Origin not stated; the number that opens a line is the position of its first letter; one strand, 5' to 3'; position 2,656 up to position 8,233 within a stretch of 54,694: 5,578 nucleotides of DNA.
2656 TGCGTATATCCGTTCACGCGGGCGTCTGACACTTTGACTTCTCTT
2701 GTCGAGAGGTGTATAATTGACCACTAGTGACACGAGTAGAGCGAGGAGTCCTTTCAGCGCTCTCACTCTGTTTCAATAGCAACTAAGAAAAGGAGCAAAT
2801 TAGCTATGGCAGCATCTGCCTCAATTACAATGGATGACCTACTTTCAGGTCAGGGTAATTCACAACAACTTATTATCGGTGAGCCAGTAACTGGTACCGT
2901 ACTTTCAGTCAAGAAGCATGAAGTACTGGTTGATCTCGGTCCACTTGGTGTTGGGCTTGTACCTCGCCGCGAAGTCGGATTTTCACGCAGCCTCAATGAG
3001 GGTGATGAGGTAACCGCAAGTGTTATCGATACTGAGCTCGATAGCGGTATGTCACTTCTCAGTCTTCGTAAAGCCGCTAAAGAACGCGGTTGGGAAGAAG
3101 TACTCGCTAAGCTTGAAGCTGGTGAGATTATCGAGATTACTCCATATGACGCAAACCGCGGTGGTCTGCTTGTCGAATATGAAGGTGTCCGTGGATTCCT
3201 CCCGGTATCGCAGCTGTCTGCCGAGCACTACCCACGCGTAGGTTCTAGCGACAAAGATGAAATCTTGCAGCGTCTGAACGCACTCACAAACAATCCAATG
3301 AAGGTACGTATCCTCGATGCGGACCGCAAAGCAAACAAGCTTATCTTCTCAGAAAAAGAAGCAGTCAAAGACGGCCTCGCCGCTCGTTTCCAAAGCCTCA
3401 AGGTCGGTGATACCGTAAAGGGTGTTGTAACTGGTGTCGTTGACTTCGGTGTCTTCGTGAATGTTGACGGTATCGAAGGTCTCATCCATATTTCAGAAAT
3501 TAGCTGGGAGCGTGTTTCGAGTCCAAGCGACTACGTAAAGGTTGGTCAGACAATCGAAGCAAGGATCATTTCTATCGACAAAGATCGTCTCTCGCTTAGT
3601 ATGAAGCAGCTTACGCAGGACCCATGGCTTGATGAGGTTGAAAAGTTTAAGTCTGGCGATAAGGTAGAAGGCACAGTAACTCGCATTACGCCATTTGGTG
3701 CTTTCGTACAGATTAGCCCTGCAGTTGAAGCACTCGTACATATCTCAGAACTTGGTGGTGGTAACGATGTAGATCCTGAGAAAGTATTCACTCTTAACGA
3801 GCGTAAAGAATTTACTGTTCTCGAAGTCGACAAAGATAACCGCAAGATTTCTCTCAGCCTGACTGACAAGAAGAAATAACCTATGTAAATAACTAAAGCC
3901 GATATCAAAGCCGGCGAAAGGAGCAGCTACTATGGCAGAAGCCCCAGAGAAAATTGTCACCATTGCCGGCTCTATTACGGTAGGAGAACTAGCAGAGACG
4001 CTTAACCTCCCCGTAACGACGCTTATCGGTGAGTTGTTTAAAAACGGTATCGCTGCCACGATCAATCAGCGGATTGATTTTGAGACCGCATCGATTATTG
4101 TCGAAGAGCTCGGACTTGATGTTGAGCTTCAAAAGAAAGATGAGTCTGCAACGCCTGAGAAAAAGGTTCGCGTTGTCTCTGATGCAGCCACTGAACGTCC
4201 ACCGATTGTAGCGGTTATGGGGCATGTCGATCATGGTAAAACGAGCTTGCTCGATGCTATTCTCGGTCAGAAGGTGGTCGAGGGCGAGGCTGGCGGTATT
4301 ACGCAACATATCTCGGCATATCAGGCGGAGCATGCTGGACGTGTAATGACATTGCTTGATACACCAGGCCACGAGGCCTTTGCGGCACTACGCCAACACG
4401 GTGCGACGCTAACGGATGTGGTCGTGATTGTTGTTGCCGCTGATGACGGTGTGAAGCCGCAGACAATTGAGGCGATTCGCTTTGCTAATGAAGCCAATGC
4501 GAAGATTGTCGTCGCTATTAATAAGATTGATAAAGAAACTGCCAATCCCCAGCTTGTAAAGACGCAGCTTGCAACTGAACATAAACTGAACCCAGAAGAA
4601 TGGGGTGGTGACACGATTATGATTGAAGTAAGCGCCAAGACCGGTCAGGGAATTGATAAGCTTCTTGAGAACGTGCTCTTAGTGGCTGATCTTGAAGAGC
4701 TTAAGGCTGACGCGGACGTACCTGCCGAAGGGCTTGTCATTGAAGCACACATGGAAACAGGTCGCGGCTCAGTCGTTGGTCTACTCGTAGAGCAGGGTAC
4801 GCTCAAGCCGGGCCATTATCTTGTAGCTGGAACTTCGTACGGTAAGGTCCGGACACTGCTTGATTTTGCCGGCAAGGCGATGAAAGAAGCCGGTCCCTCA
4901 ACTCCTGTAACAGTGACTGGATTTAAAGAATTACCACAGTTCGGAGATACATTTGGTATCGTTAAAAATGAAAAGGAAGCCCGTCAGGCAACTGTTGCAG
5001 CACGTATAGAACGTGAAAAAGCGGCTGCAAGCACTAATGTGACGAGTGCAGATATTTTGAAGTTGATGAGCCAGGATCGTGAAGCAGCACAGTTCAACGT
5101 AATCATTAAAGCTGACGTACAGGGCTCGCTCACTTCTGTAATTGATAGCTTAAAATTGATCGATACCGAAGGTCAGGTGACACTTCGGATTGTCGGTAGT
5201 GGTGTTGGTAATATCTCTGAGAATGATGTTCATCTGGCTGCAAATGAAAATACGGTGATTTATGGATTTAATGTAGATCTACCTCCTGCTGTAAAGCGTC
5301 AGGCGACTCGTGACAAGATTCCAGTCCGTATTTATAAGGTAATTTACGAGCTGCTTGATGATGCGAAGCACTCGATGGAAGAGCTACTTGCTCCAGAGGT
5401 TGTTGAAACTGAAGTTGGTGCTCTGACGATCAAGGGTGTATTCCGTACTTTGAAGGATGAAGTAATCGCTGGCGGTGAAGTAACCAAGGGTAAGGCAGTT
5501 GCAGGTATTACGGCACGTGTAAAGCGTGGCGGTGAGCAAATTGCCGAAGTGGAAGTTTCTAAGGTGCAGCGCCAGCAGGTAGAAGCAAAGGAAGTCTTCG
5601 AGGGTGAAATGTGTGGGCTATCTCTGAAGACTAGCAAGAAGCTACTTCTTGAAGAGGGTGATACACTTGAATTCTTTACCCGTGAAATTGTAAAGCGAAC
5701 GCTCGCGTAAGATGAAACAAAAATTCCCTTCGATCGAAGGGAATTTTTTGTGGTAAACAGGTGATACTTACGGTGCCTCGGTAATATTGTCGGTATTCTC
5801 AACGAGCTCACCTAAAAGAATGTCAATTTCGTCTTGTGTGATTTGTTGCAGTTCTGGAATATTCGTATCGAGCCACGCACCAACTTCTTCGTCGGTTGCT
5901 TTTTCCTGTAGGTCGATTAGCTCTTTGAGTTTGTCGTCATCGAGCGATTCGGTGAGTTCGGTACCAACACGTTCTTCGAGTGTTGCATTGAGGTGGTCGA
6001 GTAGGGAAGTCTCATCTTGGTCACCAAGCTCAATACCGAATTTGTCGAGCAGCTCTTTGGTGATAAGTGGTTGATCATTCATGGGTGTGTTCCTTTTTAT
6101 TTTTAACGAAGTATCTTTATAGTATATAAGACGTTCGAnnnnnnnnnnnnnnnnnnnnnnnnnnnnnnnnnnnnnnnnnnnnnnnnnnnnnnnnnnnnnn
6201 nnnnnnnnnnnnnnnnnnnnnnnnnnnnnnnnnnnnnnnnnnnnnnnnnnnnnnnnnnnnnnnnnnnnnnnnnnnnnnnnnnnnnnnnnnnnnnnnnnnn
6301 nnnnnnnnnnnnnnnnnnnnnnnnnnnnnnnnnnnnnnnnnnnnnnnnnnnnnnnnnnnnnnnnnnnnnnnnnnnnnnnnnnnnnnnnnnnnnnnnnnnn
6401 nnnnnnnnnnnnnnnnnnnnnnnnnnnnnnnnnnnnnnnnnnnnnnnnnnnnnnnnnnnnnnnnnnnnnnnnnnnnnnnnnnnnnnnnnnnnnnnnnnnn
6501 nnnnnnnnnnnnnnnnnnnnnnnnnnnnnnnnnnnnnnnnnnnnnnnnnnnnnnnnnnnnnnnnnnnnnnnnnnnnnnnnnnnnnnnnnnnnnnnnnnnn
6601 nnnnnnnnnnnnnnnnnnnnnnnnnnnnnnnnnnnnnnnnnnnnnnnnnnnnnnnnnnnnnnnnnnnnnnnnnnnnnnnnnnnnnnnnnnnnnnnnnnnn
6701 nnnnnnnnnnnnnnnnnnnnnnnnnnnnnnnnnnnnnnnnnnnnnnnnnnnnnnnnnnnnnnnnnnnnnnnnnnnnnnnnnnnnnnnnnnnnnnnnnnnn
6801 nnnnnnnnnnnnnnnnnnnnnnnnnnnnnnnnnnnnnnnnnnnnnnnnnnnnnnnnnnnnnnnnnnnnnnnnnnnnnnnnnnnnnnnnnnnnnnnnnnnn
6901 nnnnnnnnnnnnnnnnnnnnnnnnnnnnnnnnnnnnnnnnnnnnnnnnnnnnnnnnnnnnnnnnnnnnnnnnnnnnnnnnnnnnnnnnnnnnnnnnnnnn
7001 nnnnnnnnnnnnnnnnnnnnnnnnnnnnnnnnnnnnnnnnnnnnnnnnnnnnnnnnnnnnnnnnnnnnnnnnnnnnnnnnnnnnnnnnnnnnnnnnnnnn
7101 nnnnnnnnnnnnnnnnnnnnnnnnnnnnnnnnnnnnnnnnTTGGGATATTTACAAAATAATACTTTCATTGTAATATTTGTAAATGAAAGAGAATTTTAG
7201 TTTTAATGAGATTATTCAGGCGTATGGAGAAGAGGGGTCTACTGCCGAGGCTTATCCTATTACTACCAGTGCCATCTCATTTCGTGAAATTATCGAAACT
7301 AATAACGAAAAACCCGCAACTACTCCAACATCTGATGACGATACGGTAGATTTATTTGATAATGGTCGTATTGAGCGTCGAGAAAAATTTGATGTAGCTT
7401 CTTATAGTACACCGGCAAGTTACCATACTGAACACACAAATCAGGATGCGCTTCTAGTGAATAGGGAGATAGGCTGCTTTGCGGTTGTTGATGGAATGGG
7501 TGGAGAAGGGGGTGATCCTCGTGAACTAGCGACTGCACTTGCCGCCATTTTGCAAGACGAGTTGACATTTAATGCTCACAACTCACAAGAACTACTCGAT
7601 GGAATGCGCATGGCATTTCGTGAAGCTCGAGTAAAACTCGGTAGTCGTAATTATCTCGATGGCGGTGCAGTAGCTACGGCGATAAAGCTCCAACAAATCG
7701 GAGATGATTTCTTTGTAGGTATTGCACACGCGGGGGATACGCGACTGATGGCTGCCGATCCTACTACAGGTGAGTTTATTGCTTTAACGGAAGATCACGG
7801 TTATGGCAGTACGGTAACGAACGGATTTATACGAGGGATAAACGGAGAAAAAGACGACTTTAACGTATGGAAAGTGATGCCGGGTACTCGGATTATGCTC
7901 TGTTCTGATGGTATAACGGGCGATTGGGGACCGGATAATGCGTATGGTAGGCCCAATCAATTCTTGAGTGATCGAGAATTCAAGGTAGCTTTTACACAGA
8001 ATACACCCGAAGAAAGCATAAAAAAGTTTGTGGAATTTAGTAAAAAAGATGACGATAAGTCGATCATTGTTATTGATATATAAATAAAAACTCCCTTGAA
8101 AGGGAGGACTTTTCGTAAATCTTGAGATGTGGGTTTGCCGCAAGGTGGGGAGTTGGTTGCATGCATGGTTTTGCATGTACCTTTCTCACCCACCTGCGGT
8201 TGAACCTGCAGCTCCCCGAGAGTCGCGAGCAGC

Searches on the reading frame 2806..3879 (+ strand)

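Call 7: search_protein_families(library=pfam, proteins=[window:2806-3879:+], max_evalue=0.01)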
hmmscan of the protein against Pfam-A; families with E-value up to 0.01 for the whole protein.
window:2806-3879:+ (357 aa): 6 families
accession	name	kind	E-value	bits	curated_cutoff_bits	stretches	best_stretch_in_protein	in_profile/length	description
PF00575.29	S1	-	1e-57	192.9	22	4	198-267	2-74/74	S1 RNA binding domain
PF23459.1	S1_RRP5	-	1e-14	55.3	27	2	199-261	2-65/72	RRP5 S1 domain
PF13509.12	S1_2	-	7.7e-08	32.8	21.8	0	285-322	3-40/61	S1 domain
PF21710.3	Spt6_S1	-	4.8e-07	30.4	27.5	1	221-266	37-84/91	Spt6, S1/OB domain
PF21543.3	CvfB_2nd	-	0.0016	18.8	27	0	220-267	35-75/76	Virulence regulatory factor CvfB, second domain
PF07653.23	SH3_2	-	0.0072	16.4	21.8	0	103-137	18-52/55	Variant SH3 domain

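Call 8: search_protein_families(library=phrogs, proteins=[window:2806-3879:+], max_evalue=0.01)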
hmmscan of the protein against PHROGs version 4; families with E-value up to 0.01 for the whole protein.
window:2806-3879:+ (357 aa): 1 family
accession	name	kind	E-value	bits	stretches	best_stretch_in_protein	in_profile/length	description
phrog_13933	-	DNA, RNA and nucleotide metabolism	3.1e-07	29.9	1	167-233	564-628/677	nuclease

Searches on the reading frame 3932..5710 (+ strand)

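Call 7: search_protein_families(library=pfam, proteins=[window:3932-5710:+], max_evalue=0.01)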
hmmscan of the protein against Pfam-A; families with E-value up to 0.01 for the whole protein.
window:3932-5710:+ (592 aa): 15 families
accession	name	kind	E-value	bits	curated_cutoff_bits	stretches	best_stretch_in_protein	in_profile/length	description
PF00009.33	GTP_EFTU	-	1e-34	120.2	26.5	1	92-249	5-183/188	Elongation factor Tu GTP binding domain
PF11987.13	IF-2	-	4.1e-30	104.6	27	1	363-479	3-117/117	Translation-initiation factor 2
PF22042.2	EF-G_D2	-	5.9e-21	74.8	27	1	264-341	1-81/84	Elongation factor G domain 2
PF04760.21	IF2_N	-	9.5e-14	51.4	25.3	1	15-62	4-52/53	Translation initiation factor IF-2, N-terminal region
PF01926.29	MMR_HSR1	-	2.6e-13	50.5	21.9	1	93-198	2-113/113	50S ribosome-binding GTPase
PF00071.28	Ras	-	7.4e-07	29.3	21.6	1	94-249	3-157/162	Ras family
PF02421.24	FeoB_N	-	2e-06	27.9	27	1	93-247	3-155/156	Ferrous iron transport protein B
PF03193.22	RsgA_GTPase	-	1.8e-05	25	30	1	161-247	23-103/174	RsgA GTPase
PF00350.29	Dynamin_N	-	5.1e-05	23.8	27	1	93-128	1-36/168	Dynamin family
PF10662.15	PduV-EutP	-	9.1e-05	22.7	21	1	93-246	4-139/143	Ethanolamine utilisation - propanediol utilisation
PF09439.16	SRPRB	-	9.7e-05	22.3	25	1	91-215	4-136/178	Signal recognition particle receptor beta subunit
PF08477.19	Roc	-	0.00024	21.8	27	1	93-200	2-119/119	Ras of Complex, Roc, domain of DAPkinase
PF14578.12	GTP_EFTU_D4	-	0.00039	20.7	23.8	0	500-579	8-85/86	Elongation factor Tu domain 4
PF00025.27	Arf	-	0.00068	19.6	22.3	1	95-247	19-169/174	ADP-ribosylation factor family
PF04548.22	AIG1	-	0.0011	18.8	27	1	94-147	4-59/212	AIG1 family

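Call 8: search_protein_families(library=phrogs, proteins=[window:3932-5710:+], max_evalue=0.01)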
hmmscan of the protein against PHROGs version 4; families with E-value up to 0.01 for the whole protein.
window:3932-5710:+ (592 aa): 3 families
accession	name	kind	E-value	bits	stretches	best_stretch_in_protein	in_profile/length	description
phrog_6880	-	other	6.3e-21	75.2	1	93-214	6-145/604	translation elongation factor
phrog_31529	-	unknown function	2.1e-06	28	1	92-246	10-168/304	-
phrog_27465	-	unknown function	0.0061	17.4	0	93-111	15-33/59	-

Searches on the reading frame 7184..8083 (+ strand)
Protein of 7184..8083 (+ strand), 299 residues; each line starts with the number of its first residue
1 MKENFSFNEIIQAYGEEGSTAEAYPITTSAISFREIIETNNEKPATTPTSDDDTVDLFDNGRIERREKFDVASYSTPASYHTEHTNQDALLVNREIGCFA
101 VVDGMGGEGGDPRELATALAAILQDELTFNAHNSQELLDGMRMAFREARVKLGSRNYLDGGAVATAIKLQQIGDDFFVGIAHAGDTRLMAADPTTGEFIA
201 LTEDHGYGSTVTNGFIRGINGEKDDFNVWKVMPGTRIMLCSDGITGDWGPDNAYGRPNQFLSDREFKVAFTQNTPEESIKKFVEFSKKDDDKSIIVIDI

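Call 7: search_protein_families(library=pfam, proteins=[window:7184-8083:+], max_evalue=0.01)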
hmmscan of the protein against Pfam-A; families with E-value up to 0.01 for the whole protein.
window:7184-8083:+ (299 aa): 2 families
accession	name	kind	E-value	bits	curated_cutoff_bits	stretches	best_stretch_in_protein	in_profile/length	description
PF13672.11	PP2C_2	-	0.00012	22.2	24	1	80-260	6-187/209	Protein phosphatase 2C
PF00481.26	PP2C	-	0.0013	18.9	20.3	1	86-205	24-140/255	Protein phosphatase 2C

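Call 8: search_protein_families(library=phrogs, proteins=[window:7184-8083:+], max_evalue=0.01)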
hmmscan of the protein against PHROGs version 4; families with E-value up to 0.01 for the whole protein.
window:7184-8083:+ (299 aa): 1 family
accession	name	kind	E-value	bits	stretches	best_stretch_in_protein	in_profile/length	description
phrog_5650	-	unknown function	3.5e-07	30.3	1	70-216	277-416/565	-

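Call 61: search_protein_families(library=ncbifam, proteins=[window:7184-8083:+], max_evalue=0.01)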
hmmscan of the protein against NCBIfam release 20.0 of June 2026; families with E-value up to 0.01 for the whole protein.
window:7184-8083:+ (299 aa): 1 family
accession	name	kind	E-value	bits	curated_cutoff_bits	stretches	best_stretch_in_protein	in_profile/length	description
NF033484.1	Stp1_PP2C_phos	equivalog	3.2e-09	36.6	230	1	84-207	9-131/232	Stp1/IreP family PP2C-type Ser/Thr phosphatase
